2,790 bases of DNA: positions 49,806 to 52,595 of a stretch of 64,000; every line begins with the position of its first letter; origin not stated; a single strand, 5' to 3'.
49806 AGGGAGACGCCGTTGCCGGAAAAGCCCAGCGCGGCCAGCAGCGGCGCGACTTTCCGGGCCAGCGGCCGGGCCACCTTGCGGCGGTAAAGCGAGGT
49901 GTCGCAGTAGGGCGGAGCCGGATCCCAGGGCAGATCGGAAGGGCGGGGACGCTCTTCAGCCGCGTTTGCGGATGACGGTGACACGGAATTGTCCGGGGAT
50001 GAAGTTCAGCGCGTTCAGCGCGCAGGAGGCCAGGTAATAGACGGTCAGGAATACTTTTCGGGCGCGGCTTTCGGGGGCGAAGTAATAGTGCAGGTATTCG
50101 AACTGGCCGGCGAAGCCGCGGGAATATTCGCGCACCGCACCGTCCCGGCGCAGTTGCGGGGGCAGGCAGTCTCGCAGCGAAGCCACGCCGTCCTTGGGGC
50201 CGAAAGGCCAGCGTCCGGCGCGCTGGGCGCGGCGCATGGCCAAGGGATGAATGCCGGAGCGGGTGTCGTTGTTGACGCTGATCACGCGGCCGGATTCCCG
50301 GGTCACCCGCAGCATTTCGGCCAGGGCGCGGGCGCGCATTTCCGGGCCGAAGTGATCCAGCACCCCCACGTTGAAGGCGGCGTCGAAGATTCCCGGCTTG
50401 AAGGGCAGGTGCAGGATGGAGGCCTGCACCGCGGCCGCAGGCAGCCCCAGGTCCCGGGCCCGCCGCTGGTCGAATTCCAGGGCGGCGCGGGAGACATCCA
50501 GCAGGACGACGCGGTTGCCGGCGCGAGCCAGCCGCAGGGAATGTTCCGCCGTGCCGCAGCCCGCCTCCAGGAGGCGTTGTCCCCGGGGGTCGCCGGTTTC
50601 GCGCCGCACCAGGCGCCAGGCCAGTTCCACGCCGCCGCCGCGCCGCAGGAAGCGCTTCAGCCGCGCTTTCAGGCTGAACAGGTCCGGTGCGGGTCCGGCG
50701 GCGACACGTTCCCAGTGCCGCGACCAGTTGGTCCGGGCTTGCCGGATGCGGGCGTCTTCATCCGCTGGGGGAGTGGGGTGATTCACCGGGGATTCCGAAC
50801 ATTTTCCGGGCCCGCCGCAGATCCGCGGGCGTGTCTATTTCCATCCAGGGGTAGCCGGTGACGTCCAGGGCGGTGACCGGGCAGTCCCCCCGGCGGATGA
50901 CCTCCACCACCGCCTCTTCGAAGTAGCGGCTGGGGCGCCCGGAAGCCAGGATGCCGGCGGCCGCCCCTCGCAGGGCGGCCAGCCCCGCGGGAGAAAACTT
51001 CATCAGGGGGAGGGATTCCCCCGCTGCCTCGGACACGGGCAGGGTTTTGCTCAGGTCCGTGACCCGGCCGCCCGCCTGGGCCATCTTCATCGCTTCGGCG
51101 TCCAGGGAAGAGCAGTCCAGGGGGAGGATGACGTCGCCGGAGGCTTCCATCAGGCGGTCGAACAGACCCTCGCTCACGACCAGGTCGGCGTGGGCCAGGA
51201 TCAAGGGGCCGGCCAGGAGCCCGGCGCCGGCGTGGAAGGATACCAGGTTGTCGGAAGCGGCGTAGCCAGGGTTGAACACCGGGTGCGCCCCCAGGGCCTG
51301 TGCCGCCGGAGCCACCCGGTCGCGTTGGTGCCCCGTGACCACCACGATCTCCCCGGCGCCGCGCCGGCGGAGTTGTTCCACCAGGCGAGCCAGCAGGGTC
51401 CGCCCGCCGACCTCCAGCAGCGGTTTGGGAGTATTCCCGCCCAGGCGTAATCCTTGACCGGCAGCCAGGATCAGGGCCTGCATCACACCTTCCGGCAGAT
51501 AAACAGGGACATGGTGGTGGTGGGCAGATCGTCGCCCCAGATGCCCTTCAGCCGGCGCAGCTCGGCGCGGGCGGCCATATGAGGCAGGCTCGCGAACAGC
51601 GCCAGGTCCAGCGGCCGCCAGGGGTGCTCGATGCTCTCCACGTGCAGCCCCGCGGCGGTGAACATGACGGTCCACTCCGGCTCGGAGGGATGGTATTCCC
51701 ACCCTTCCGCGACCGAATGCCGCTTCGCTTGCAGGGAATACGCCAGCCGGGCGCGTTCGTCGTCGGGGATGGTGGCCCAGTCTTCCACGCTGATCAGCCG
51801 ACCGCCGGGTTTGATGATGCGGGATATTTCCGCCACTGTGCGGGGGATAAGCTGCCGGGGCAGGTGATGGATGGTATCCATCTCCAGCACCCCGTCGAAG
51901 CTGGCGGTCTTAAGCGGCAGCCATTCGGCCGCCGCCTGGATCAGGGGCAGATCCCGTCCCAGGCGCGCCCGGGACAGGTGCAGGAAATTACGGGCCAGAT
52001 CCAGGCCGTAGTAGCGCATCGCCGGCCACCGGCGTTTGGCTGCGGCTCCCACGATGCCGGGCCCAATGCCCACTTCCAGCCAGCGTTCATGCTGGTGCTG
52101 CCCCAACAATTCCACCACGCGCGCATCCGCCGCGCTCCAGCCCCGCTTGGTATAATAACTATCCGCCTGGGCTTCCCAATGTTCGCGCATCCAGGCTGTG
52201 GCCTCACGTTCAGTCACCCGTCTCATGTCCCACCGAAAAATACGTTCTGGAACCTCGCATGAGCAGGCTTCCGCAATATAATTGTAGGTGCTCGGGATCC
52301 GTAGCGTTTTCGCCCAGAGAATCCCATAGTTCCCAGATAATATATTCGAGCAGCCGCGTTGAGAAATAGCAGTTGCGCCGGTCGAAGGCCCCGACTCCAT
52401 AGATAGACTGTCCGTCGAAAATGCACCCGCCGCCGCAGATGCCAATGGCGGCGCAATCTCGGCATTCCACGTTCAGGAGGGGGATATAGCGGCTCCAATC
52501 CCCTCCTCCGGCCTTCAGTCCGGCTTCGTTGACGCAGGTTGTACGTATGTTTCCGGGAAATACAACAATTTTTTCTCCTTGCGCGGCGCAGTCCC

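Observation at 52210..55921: Three consecutive SPASM/twitch radical SAM paralog-like genes, one with a ~100-aa N-terminal extension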

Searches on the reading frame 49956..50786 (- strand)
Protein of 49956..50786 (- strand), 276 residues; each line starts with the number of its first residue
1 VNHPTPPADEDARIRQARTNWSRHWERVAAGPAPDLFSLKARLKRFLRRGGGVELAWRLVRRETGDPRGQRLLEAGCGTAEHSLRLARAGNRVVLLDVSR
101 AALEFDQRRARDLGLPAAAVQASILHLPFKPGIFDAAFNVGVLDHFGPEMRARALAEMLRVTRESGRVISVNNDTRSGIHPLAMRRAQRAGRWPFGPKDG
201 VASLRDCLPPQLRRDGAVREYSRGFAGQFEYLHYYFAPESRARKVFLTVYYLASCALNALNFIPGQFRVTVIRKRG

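Call 3: search_protein_families(library=pfam, proteins=[window:49956-50786:-], max_evalue=0.01)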
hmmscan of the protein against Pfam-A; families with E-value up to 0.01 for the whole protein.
window:49956-50786:- (276 aa): 8 families
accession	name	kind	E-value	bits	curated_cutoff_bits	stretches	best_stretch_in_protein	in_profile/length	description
PF08241.18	Methyltransf_11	-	4.7e-18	66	21.2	1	73-169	1-94/95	Methyltransferase domain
PF13649.12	Methyltransf_25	-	5.1e-18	66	27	1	73-166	2-97/97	Methyltransferase domain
PF13847.12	Methyltransf_31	-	1.2e-12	48.1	27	1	69-173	4-112/145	Methyltransferase domain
PF08242.18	Methyltransf_12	-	7.3e-10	39.9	30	1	73-167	1-97/98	Methyltransferase domain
PF01209.24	Ubie_methyltran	-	2e-06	27.8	20.1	1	59-171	38-152/233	ubiE/COQ5 methyltransferase family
PF02353.26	CMAS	-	0.00036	20.4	27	1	68-169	62-163/273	Mycolic acid cyclopropane synthetase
PF13489.12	Methyltransf_23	-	0.00066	19.9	27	1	63-194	16-133/164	Methyltransferase domain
PF05724.17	TPMT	-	0.0036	17.4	26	0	66-167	35-150/218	Thiopurine S-methyltransferase (TPMT)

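Call 4: search_protein_families(library=ncbifam, proteins=[window:49956-50786:-], max_evalue=0.01)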
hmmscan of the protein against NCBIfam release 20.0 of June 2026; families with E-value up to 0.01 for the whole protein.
window:49956-50786:- (276 aa): 27 families (the best 25 are shown)
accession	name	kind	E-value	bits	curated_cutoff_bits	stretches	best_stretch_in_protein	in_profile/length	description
NF043040.1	corrin_prot_MT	hypoth_equivalog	1.8e-11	43.9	180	1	66-171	40-148/216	corrinoid protein-associated methyltransferase CpaM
NF001241.0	PRK00216.1-2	equivalog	1.5e-10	41.1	327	1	52-170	34-147/231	demethylmenaquinone methyltransferase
NF041255.1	mycofact_MftM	equivalog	3.9e-10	39.5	200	1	68-165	139-236/289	mycofactocin oligosaccharide methyltransferase MftM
NF045667.1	MTase_DVU1556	equivalog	1.8e-09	37.3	155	1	49-169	4-118/213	DVU_1556 family methyltransferase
TIGR01934.1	MenG_MenH_UbiE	subfamily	1.9e-09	37.1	158.35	1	52-171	22-142/223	ubiquinone/menaquinone biosynthesis methyltransferase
TIGR02021.1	BchM-ChlM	equivalog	2.3e-09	37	158.9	1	64-165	49-150/218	magnesium protoporphyrin IX methyltransferase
NF007610.0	PRK10258.1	equivalog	4.7e-07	29.4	342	1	70-169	44-137/251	malonyl-ACP O-methyltransferase BioC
NF001244.0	PRK00216.1-5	equivalog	5.8e-07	29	216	1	53-172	32-155/236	bifunctional demethylmenaquinone methyltransferase/2-methoxy-6-polyprenyl-1,4-benzoquinol methylase UbiE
NF001240.0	PRK00216.1-1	equivalog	2.1e-06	27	378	1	52-171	46-169/251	bifunctional demethylmenaquinone methyltransferase/2-methoxy-6-polyprenyl-1,4-benzoquinol methylase UbiE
NF045825.1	FAmtase_mtf2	equivalog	3e-06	26.6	400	1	66-176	56-164/248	fatty-acid O-methyltransferase Mtf2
NF001243.0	PRK00216.1-4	equivalog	4.4e-06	26.2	235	1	63-173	42-154/237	demethylmenaquinone methyltransferase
TIGR02752.1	MenG_heptapren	equivalog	9.7e-06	25.3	419.85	1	68-173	45-152/231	demethylmenaquinone methyltransferase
NF045649.1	2X_seleno_MduS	exception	3.8e-05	22.8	380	1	70-173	43-151/338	methyltransferase domain-containing selenoprotein MduS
NF052510.1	methyltran_MpqE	exception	5.7e-05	22.6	335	1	63-171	41-152/234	methyl-plastoquinone biosynthesis methyltransferase MpqE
NF004851.0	PRK06202.1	equivalog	0.00015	21.2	243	1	61-182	53-175/237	hypothetical protein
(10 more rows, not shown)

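Call 72: search_solved_structures(query=window:49956-50786:-, max_evalue=0.001)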
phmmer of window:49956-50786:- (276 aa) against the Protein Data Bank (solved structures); distinct sequences matched with E-value up to 0.001: 20.
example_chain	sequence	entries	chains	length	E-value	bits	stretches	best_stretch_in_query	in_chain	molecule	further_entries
9w6x_A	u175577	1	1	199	1.7e-09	40.9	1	54-168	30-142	YtkW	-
3mgg_A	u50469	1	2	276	4.1e-09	39.6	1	47-181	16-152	Methyltransferase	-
8gdu_A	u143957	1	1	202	6.4e-09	39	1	63-234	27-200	Methyltransferase domain-containing protein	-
6uak_A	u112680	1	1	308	1.1e-08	38.2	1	57-171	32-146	SAM dependent methyltransferase LahSB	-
3bus_A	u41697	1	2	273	3e-08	36.7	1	68-169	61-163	Methyltransferase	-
6uv6_A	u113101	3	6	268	1.6e-07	34.4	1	67-176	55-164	D-glucose O-methyltransferase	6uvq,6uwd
8zc8_A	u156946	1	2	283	1e-06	31.7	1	68-189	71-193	MitM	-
21zq_A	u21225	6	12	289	1.1e-06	31.7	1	68-189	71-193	MitM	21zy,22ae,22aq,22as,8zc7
4pne_A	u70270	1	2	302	1.2e-06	31.5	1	59-176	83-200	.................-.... protein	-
5gm1_A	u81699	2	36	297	2.2e-06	30.6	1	63-170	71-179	O-methylransferase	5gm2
4nec_A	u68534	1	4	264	6.7e-06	29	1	71-188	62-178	Putative SAM-dependent methyltransferase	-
6mro_A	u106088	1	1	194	1.1e-05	28.4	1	63-218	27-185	methyl transferase from Methanosarcina acetivorans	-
7wzg_A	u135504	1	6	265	2.5e-05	27.2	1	55-129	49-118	Cypemycin N-terminal methyltransferase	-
1wzn_A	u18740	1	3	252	4.1e-05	26.5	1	63-150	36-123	SAM-dependent methyltransferase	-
2avn_A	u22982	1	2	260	5e-05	26.2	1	71-171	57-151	ubiquinone/menaquinone biosynthesis methyltransferase-related protein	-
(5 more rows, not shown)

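Call 95: search_protein_families(library=padloc, proteins=[window:49956-50786:-], max_evalue=0.001)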
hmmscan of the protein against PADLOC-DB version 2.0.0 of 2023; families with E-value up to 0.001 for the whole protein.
window:49956-50786:- (276 aa): 1 family
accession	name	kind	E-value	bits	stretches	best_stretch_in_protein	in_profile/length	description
PDLC04134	mad2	-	2.3e-15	54.4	1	63-175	286-399/492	mads_2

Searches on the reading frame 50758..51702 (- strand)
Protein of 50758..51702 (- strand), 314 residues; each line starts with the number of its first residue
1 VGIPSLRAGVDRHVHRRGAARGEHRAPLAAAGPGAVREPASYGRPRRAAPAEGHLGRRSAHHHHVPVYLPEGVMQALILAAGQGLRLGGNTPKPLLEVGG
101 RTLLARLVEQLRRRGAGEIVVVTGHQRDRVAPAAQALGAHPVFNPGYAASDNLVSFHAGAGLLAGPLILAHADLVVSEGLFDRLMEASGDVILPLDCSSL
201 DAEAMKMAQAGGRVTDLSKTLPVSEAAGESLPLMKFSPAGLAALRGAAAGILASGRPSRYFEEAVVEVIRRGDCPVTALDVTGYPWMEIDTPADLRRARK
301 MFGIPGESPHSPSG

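Call 3: search_protein_families(library=pfam, proteins=[window:50758-51702:-], max_evalue=0.01)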
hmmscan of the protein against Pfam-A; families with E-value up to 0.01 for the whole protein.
window:50758-51702:- (314 aa): 3 families
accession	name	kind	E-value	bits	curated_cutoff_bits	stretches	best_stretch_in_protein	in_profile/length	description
PF12804.13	NTP_transf_3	-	2.4e-17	64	27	1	76-188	1-111/160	MobA-like NTP transferase domain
PF01128.25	IspD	-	2.2e-06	28.1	27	1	75-129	2-56/221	2-C-methyl-D-erythritol 4-phosphate cytidylyltransferase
PF00483.29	NTP_transferase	-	0.0024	17.9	21.2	1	76-130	2-61/245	Nucleotidyl transferase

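Call 4: search_protein_families(library=ncbifam, proteins=[window:50758-51702:-], max_evalue=0.01)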
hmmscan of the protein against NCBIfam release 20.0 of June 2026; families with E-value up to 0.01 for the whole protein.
window:50758-51702:- (314 aa): 33 families (the best 25 are shown)
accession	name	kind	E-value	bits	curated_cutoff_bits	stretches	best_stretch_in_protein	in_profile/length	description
NF041135.1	IPPtranDIPPsyn_Thcocales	equivalog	5.3e-19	68.5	580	1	74-301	1-216/419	bifunctional L-myo-inositol-1-phosphate cytidylyltransferase/CDP-L-myo-inositol myo-inositolphosphotransferase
NF045665.1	NTPtran_DVU1551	equivalog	4.5e-17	62.1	315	1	74-160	1-84/359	DVU_1551 family NTP transferase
NF010932.0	PRK14352.1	equivalog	7.8e-11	41.3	611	1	75-137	8-70/488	bifunctional UDP-N-acetylglucosamine diphosphorylase/glucosamine-1-phosphate N-acetyltransferase GlmU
NF041313.1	UDPGP_AglF_Halo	equivalog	9.3e-11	41.6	400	1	74-130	1-60/234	UTP--glucose-1-phosphate uridylyltransferase AglF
TIGR01173.1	glmU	equivalog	2.1e-10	40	366.85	1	74-135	1-62/452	bifunctional UDP-N-acetylglucosamine diphosphorylase/glucosamine-1-phosphate N-acetyltransferase GlmU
TIGR03992.1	Arch_glmU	subfamily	3.4e-10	39.4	292.1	1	74-197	1-130/393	bifunctional sugar-1-phosphate nucleotidylyltransferase/acetyltransferase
NF010933.0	PRK14353.1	equivalog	7.6e-10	38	505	1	74-137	6-69/453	bifunctional UDP-N-acetylglucosamine diphosphorylase/glucosamine-1-phosphate N-acetyltransferase GlmU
NF045761.1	NAMPUrTaseMurU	equivalog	1.8e-09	37.8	250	1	74-131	1-61/226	N-acetylmuramate alpha-1-phosphate uridylyltransferase MurU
NF010938.0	PRK14358.1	equivalog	6.2e-09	34.9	500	1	74-138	8-72/481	bifunctional N-acetylglucosamine-1-phosphate uridyltransferase/glucosamine-1-phosphate acetyltransferase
NF045782.1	NicBOxredNboR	equivalog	3.5e-08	33.4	260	1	75-149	10-83/206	nicotine blue oxidoreductase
NF010935.0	PRK14355.1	equivalog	3.6e-08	32.5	718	1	74-131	4-61/459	bifunctional UDP-N-acetylglucosamine diphosphorylase/glucosamine-1-phosphate N-acetyltransferase GlmU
TIGR00454.1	TIGR00454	hypoth_equivalog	6e-08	32.8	174.7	1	74-125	1-51/183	TIGR00454 family protein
NF010934.1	PRK14354.1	equivalog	6.6e-08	31.5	450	1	76-132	2-58/447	bifunctional UDP-N-acetylglucosamine diphosphorylase/glucosamine-1-phosphate N-acetyltransferase GlmU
TIGR00453.1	ispD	equivalog_domain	8.6e-08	31.9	181.3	1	76-132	2-59/219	2-C-methyl-D-erythritol 4-phosphate cytidylyltransferase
TIGR03310.1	matur_MocA_YgfJ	equivalog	8.8e-08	32.3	186.45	1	76-148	2-73/188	molybdenum cofactor cytidylyltransferase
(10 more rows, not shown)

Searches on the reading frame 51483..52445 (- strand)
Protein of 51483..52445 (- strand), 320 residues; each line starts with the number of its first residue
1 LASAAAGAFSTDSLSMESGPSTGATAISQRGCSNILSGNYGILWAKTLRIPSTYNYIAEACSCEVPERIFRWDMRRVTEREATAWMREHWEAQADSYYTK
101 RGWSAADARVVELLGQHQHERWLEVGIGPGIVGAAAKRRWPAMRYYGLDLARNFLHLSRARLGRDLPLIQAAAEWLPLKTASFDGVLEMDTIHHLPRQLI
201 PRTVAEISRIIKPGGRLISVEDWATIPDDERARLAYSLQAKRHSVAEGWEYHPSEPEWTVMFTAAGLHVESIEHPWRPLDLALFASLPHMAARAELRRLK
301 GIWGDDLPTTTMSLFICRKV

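Call 3: search_protein_families(library=pfam, proteins=[window:51483-52445:-], max_evalue=0.01)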
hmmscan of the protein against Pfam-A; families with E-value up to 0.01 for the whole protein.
window:51483-52445:- (320 aa): 5 families
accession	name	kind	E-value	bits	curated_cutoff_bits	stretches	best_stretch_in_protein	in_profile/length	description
PF08241.18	Methyltransf_11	-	8.1e-16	58.9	21.2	1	123-218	1-94/95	Methyltransferase domain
PF13649.12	Methyltransf_25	-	8.5e-15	55.7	27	1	123-215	2-97/97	Methyltransferase domain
PF08242.18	Methyltransf_12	-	1.9e-09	38.6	30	1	123-217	1-98/98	Methyltransferase domain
PF13489.12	Methyltransf_23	-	2.1e-09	37.8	27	1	109-271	12-163/164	Methyltransferase domain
PF01209.24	Ubie_methyltran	-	0.0029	17.4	20.1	1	112-222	41-154/233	ubiE/COQ5 methyltransferase family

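Call 4: search_protein_families(library=ncbifam, proteins=[window:51483-52445:-], max_evalue=0.01)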
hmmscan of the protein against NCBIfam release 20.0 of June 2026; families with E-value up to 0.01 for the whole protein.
window:51483-52445:- (320 aa): 21 families
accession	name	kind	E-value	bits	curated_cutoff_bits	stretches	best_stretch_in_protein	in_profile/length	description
NF045667.1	MTase_DVU1556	equivalog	1.9e-10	40.6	155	1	108-273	12-166/213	DVU_1556 family methyltransferase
NF045825.1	FAmtase_mtf2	equivalog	5.1e-10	39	400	1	120-219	60-158/248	fatty-acid O-methyltransferase Mtf2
TIGR02072.1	BioC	equivalog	1.8e-08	34.5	184.95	1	109-218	22-131/244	malonyl-ACP O-methyltransferase BioC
NF045823.1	PthPhpthDimycoMt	equivalog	6e-08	32.2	300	1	122-218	70-165/256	phthiotriol/phenolphthiotriol dimycocerosates methyltransferase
NF052510.1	methyltran_MpqE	exception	2.7e-06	26.9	335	1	110-221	38-153/234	methyl-plastoquinone biosynthesis methyltransferase MpqE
TIGR01934.1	MenG_MenH_UbiE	subfamily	4e-06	26.3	158.35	1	108-221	29-143/223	ubiquinone/menaquinone biosynthesis methyltransferase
NF043040.1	corrin_prot_MT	hypoth_equivalog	1.1e-05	25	180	1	104-238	28-164/216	corrinoid protein-associated methyltransferase CpaM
NF041537.1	ArsM_AhpD_UU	exception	3.1e-05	22.9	510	1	118-220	76-181/345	arsenite methyltransferase/AhpD domain selenoprotein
NF001244.0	PRK00216.1-5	equivalog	3.6e-05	23.2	216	1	109-221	39-155/236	bifunctional demethylmenaquinone methyltransferase/2-methoxy-6-polyprenyl-1,4-benzoquinol methylase UbiE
NF007610.0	PRK10258.1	equivalog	6.7e-05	22.3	342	1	105-217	30-136/251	malonyl-ACP O-methyltransferase BioC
NF047649.1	MTase_UXPK_star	exception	7.3e-05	21.9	460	1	120-231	79-195/283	methyltransferase/UXPK-star double selenoprotein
NF041536.1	ArsM_DUF2284_UU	exception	0.00026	19.4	575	1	119-236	77-199/459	arsenite methyltransferase/DUF2284 domain selenoprotein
NF010703.0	PRK14103.1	equivalog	0.00032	20.2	320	1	110-197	21-104/256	trans-aconitate 2-methyltransferase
NF001243.0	PRK00216.1-4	equivalog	0.0007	19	235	1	142-221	72-153/237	demethylmenaquinone methyltransferase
NF008300.0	PRK11088.1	equivalog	0.001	18.6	303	1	113-220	80-180/272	23S rRNA (guanine(745)-N(1))-methyltransferase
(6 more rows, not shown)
